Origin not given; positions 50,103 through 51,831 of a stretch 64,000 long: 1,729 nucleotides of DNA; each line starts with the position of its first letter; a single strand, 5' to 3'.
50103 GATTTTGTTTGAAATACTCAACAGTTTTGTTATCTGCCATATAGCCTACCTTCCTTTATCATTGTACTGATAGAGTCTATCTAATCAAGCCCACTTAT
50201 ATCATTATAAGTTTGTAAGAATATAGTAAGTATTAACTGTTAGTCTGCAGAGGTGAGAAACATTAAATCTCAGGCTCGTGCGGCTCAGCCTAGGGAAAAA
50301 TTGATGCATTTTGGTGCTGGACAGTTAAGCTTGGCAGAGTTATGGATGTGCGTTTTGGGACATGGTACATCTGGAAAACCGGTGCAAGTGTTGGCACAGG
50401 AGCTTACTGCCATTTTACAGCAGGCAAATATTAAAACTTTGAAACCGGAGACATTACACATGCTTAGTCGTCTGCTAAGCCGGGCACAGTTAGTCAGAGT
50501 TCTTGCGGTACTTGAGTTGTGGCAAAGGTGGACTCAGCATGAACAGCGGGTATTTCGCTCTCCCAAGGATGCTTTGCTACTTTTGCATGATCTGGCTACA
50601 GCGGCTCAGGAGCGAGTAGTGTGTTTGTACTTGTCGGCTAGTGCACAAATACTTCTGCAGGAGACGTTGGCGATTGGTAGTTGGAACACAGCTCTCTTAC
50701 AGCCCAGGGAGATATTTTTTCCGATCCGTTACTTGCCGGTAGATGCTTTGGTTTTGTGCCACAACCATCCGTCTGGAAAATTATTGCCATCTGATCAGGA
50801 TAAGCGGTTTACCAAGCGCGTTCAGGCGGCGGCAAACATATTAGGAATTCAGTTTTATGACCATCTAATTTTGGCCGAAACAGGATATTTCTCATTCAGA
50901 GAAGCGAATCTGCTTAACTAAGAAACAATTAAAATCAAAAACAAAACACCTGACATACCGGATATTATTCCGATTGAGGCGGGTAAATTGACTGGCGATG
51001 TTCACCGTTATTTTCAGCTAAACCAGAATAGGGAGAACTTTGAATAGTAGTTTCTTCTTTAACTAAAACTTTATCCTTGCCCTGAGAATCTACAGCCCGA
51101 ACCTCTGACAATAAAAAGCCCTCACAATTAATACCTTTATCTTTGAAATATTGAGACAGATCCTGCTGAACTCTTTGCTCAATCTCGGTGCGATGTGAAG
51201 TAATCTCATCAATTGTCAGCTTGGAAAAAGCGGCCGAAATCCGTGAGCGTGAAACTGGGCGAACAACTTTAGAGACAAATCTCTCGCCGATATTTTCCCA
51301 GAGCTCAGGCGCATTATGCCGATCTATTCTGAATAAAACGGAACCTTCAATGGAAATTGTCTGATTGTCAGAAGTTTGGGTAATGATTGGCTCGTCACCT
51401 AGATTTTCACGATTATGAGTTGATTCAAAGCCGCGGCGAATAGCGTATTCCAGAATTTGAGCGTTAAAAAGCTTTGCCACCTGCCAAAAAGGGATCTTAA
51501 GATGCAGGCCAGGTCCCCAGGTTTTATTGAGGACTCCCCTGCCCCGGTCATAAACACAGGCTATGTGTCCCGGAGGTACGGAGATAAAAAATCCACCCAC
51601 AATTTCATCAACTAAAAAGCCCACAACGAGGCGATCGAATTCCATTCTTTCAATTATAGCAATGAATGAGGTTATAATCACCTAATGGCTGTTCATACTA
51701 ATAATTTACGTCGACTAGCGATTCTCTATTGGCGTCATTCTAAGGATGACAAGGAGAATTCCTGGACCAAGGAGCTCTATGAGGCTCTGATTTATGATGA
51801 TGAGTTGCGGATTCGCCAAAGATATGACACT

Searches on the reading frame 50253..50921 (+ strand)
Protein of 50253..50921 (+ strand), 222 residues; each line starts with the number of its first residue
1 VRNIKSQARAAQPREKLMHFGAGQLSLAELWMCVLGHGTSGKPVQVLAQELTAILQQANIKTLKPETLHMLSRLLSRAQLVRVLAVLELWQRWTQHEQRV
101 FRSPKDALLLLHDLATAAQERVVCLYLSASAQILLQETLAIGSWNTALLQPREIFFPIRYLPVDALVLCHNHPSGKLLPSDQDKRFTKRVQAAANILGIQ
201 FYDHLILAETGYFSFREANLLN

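Call 7: search_protein_families(library=pfam, proteins=[window:50253-50921:+], max_evalue=0.001)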
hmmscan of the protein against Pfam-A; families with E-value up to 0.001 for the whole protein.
window:50253-50921:+ (222 aa): 2 families
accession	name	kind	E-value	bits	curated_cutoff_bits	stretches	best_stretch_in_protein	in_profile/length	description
PF04002.20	RadC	-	2.3e-30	105.4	22.1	1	102-219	2-120/121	RadC-like JAB domain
PF20582.4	UPF0758_N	-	1.6e-10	41.3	27.1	1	4-71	1-65/77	UPF0758 N-terminal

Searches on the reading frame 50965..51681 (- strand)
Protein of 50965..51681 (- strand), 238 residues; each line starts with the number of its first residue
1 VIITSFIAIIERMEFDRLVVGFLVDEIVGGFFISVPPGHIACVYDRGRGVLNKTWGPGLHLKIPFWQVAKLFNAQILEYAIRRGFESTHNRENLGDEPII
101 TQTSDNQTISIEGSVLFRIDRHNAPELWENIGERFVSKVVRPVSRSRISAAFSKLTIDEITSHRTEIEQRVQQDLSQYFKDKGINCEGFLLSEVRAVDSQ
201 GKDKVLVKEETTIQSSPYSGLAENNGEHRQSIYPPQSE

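Call 7: search_protein_families(library=pfam, proteins=[window:50965-51681:-], max_evalue=0.001)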
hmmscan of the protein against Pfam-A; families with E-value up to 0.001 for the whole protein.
window:50965-51681:- (238 aa): 1 family
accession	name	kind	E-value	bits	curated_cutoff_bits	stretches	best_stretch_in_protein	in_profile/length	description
PF01145.31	Band_7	-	1.1e-24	87.9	23.6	1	34-195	2-146/176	SPFH domain / Band 7 family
